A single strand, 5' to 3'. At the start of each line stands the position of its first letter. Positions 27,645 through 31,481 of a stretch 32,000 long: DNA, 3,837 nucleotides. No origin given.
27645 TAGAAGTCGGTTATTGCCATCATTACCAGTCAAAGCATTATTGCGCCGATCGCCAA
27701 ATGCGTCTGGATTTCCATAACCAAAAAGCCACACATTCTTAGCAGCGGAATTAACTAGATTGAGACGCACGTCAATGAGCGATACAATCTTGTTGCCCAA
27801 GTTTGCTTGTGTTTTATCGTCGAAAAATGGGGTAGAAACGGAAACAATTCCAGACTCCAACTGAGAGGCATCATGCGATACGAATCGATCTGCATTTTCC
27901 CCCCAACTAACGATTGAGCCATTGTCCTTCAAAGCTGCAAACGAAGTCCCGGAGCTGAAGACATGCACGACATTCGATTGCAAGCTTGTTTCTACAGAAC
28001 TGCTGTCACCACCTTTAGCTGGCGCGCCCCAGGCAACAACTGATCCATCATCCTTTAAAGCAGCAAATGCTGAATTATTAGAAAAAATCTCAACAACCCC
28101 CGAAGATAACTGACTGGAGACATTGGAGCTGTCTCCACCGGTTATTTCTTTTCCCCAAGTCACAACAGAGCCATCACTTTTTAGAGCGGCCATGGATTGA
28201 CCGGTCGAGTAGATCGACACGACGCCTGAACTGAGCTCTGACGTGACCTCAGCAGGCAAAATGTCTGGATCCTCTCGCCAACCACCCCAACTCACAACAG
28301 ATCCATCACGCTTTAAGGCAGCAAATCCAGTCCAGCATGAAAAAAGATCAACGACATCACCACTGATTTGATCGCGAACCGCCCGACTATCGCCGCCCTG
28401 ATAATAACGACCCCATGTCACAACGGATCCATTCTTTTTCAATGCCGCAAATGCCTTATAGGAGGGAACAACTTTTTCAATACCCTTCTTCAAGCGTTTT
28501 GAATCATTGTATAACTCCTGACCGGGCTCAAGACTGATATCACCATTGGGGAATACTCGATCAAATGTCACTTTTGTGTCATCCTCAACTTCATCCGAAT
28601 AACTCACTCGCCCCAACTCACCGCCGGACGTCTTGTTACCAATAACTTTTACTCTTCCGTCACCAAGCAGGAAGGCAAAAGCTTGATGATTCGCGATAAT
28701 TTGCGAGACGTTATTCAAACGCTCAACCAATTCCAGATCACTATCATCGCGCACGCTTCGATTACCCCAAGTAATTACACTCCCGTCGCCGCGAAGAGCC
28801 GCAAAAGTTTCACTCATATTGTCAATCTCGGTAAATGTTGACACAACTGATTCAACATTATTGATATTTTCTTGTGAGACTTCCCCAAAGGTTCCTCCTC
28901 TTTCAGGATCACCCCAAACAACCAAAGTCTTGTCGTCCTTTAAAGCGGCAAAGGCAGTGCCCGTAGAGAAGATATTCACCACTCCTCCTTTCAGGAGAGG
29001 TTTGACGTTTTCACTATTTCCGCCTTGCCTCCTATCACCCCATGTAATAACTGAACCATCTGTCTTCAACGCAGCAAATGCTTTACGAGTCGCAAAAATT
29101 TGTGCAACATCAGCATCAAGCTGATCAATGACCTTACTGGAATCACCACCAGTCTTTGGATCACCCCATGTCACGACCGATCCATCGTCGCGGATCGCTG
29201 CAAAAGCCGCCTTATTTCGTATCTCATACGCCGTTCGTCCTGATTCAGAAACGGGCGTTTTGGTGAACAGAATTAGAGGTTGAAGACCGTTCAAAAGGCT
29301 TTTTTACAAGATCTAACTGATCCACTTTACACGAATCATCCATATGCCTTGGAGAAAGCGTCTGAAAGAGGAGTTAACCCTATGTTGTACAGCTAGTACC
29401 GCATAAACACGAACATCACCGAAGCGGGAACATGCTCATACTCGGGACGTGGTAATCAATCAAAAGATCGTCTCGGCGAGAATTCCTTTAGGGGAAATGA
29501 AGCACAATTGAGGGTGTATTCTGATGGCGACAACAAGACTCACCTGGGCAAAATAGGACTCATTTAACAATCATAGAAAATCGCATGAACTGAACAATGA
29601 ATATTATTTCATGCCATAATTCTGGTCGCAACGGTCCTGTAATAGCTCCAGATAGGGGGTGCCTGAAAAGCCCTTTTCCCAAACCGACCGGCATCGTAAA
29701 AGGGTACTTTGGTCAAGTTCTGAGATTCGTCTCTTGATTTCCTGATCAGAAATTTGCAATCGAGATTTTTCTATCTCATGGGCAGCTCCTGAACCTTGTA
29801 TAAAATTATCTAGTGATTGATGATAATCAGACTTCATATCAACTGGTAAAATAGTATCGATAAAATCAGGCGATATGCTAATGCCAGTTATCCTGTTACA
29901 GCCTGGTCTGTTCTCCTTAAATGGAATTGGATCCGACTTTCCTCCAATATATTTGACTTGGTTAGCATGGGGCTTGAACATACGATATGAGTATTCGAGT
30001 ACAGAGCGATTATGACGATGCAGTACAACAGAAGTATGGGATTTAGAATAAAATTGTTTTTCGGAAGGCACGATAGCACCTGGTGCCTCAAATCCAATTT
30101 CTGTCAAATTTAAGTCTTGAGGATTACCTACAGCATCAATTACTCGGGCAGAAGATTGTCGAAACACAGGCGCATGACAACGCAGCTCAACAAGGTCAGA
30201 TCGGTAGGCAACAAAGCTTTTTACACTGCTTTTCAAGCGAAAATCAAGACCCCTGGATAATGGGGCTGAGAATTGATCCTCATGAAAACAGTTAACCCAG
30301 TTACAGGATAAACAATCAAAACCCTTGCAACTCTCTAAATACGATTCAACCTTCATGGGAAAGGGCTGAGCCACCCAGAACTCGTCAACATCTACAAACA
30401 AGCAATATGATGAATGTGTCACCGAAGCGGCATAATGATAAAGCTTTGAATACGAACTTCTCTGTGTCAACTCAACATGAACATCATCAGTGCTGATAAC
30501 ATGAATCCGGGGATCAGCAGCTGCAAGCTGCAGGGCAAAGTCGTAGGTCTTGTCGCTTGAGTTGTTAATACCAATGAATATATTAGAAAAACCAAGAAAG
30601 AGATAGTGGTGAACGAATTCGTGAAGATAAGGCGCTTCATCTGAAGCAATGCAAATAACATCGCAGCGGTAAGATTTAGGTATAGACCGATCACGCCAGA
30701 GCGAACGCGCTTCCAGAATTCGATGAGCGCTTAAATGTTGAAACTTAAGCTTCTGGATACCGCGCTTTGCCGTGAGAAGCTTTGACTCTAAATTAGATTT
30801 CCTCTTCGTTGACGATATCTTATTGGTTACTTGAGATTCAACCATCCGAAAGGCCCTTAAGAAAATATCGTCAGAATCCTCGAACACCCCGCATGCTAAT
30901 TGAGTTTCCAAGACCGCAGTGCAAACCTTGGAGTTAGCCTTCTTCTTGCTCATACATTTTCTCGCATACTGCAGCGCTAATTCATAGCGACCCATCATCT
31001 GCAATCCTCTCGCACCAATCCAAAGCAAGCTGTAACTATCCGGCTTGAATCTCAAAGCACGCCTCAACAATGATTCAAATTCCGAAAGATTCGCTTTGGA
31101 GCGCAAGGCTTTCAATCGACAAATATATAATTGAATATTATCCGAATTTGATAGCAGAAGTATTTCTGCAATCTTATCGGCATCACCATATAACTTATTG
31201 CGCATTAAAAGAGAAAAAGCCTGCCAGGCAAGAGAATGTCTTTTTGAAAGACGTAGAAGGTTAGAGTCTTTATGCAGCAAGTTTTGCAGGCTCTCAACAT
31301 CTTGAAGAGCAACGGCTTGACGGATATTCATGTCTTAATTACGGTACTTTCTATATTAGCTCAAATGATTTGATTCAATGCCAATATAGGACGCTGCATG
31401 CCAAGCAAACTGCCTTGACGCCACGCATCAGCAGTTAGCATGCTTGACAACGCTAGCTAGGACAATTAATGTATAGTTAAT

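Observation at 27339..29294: Ten-bladed '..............' repeat protein fused to an RTX secretion/Ca-binding tail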

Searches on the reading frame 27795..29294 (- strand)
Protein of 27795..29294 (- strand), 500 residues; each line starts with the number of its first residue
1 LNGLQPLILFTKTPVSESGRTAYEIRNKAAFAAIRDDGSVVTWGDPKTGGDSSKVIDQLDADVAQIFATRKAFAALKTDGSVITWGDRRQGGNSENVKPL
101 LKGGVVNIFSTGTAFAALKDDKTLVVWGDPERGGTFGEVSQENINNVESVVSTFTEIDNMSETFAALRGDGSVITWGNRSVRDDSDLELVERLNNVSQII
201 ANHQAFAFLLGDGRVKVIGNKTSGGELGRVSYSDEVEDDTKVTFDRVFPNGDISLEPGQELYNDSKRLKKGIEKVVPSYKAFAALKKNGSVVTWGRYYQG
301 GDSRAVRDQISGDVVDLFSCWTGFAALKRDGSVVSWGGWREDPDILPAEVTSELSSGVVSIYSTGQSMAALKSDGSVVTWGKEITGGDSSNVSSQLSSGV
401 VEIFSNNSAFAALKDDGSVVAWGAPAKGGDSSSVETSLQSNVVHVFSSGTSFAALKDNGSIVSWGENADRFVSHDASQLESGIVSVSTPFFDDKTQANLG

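Call 72: search_protein_representatives(protein=window:27795-29294:-)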
Query: 500 residues. Proteins with E-value up to 0.001 (for the whole library): 18347; up to 1e-10: 8555; up to 1e-30: 2318. The best 150 are listed.
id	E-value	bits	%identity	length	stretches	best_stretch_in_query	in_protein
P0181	0.0e+00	1238.0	55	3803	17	267-468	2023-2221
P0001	0.0e+00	1085.2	99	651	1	1-500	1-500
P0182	1.5e-292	987.0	50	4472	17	280-458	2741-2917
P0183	1.3e-287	970.7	59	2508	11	351-467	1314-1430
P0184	4.2e-252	853.6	44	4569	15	25-182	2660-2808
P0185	4.6e-250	846.9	44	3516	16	272-458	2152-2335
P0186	6.6e-247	836.5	57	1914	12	350-466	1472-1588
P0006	1.5e-232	789.2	59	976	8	349-468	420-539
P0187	7.8e-211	717.5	60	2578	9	281-466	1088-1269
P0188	2.1e-205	699.7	45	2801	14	341-467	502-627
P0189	3.7e-203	692.2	49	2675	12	22-136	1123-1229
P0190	1.0e-193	661.1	55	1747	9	349-495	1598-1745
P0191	1.0e-193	661.1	42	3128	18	274-466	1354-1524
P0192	1.0e-183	628.1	55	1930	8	270-434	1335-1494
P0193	4.6e-176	602.9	42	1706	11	319-466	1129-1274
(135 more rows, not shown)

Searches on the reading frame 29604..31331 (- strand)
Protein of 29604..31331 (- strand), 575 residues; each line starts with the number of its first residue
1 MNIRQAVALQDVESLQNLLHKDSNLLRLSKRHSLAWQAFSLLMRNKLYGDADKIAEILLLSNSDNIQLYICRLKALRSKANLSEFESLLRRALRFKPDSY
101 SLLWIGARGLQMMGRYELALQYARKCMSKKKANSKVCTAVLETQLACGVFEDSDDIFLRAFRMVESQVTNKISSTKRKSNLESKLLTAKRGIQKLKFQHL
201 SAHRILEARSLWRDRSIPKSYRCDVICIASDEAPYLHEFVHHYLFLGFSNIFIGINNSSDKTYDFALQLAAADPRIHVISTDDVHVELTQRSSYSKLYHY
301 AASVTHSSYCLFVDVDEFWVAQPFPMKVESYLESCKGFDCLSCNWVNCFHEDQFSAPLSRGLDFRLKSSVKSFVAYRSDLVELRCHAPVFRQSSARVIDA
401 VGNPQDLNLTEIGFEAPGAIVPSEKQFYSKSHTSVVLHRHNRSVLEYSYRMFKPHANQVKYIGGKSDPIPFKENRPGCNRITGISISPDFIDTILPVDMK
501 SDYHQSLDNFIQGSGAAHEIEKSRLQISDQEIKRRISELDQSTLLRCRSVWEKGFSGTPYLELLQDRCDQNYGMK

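Call 3: search_protein_families(library=pfam, proteins=[window:29604-31331:-], max_evalue=1)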
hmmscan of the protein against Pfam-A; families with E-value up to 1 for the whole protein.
window:29604-31331:- (575 aa): 6 families
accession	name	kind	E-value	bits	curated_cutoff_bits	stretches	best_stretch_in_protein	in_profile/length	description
PF13704.12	Glyco_tranf_2_4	-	1.3e-12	48.5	27.5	1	231-323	2-88/98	Glycosyl transferase family 2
PF01697.33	Glyco_transf_92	-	0.0015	18.7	23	1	234-348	18-140/249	Glycosyltransferase family 92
PF00535.33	Glycos_transf_2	-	0.0066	16.8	23.3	1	225-329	2-101/168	Glycosyl transferase family 2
PF13641.12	Glyco_tranf_2_3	-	0.044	14.2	27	1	225-306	5-87/230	Glycosyltransferase like family 2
PF13428.12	TPR_14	-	0.25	12.6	23.5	0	68-102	3-37/44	Tetratricopeptide repeat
PF13374.12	TPR_10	-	0.43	11.1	27.5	0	110-129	12-31/42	Tetratricopeptide repeat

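Call 4: search_protein_families(library=ncbifam, proteins=[window:29604-31331:-], max_evalue=1)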
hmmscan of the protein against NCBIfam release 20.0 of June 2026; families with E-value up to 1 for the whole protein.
window:29604-31331:- (575 aa): 0 families

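Call 65: search_solved_structures(query=window:29607-31331:-, max_evalue=1)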
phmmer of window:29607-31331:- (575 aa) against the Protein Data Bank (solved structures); distinct sequences matched with E-value up to 1: 2.
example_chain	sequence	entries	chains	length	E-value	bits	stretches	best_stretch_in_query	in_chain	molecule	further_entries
5t0c_Ad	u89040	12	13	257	0.063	15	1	191-315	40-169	26S proteasome non-ATPase regulatory subunit 8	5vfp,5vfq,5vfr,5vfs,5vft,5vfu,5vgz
5fzq_A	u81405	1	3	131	0.61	11.7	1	79-184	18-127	DESIGNED TPR PROTEIN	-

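Call 78: search_protein_families(library=padloc, proteins=[window:29607-31331:-], max_evalue=0.01)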
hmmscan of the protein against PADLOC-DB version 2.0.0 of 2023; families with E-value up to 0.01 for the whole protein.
window:29607-31331:- (575 aa): 0 families

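Call 80: find_homologous_proteins(query=window:29607-31331:-, max_evalue=0.00001)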
Query window:29607-31331:- (575 aa): 42 proteins with E <= 0.00001 among 7715 candidates.
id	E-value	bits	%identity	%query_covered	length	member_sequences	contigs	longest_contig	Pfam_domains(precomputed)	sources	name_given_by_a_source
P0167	0.0e+0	1291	99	100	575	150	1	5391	-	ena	-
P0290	0.0e+0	1134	87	100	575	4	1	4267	-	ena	-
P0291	0.0e+0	1094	83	100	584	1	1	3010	-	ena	-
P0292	0.0e+0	1076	84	99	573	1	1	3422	-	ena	-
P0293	2.1e-278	942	72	99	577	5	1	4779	-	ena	-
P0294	1.9e-274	929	70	99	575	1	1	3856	-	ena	-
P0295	2.3e-259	880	68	99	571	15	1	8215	-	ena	-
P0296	1.6e-184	633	59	84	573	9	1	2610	PF01697.34,PF00535.33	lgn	-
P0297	1.1e-86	310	45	59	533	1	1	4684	PF01697.34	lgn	-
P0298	1.2e-81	293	43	61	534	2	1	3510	PF01697.34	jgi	-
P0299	3.0e-78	282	40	60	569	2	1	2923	-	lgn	-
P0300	9.4e-72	260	40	64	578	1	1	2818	PF14559.13,PF13432.13,PF13428.13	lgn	-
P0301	5.0e-71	258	41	59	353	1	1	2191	-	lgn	-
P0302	3.9e-68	248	39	60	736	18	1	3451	-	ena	-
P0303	1.2e-67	247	38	61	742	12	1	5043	-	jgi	-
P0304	9.0e-67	244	39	60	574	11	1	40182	PF13428.13,PF07719.24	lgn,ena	-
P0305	1.5e-66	243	32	83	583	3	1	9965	-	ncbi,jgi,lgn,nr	ncbi:MAG: hypothetical protein FJ083_12420 [Cyanobacteria bacterium K_Offshore_surface_m2_239]|nr:hy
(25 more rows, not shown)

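Call 81: find_encoding_contigs(protein=P0304, flank=8000, max_places=2)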
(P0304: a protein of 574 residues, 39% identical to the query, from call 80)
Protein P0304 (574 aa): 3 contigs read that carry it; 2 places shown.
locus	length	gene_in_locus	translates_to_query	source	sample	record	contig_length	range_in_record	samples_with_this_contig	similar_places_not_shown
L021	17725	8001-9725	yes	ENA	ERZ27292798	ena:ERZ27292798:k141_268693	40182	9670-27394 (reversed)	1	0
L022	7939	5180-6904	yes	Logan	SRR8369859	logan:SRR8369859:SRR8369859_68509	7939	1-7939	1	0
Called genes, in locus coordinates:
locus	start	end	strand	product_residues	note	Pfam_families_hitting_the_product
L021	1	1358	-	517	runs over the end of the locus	PF00215:OMPdecase (weak), PF00156:Pribosyltran (weak)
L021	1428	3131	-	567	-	PF00390:malic, PF03949:Malic_M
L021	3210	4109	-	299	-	-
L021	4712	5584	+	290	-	PF12974:Phosphonate-bd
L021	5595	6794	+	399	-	PF00990:GGDEF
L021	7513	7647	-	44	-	-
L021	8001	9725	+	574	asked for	PF07719:TPR_2 (faint), PF13428:TPR_14 (faint)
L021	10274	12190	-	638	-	PF00795:CN_hydrolase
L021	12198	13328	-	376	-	PF00190:Cupin_1, PF05899:Cupin_3 (faint), PF14667:Polysacc_synt_C (faint), PF07883:Cupin_2, PF00190:Cupin_1, PF07883:Cupin_2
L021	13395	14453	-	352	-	PF01979:Amidohydro_1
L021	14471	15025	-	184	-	PF03350:UPF0114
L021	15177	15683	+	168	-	PF00190:Cupin_1, PF12973:Cupin_7 (weak), PF07883:Cupin_2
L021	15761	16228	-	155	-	-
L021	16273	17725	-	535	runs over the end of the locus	-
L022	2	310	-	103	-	?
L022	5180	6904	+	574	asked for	PF07719:TPR_2 (faint), PF13428:TPR_14 (faint)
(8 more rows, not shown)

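Call 82: find_encoding_contigs(protein=P0305, flank=8000, max_places=2)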
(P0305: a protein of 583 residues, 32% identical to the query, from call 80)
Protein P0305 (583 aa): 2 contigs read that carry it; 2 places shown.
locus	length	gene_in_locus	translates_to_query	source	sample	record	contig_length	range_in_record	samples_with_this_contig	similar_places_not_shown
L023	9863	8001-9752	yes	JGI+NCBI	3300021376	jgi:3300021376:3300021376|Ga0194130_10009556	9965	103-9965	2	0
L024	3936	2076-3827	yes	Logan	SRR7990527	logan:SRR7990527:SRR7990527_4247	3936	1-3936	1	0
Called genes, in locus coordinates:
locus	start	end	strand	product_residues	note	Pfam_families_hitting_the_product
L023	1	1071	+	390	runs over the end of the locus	PF00733:Asn_synthase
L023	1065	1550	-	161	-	PF16166:TIC20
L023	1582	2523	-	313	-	PF08501:Shikimate_dh_N, PF18317:SDH_C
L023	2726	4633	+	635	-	PF00012:HSP70, PF06723:MreB_Mbl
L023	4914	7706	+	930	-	-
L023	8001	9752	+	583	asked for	-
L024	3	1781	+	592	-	?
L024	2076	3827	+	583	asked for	-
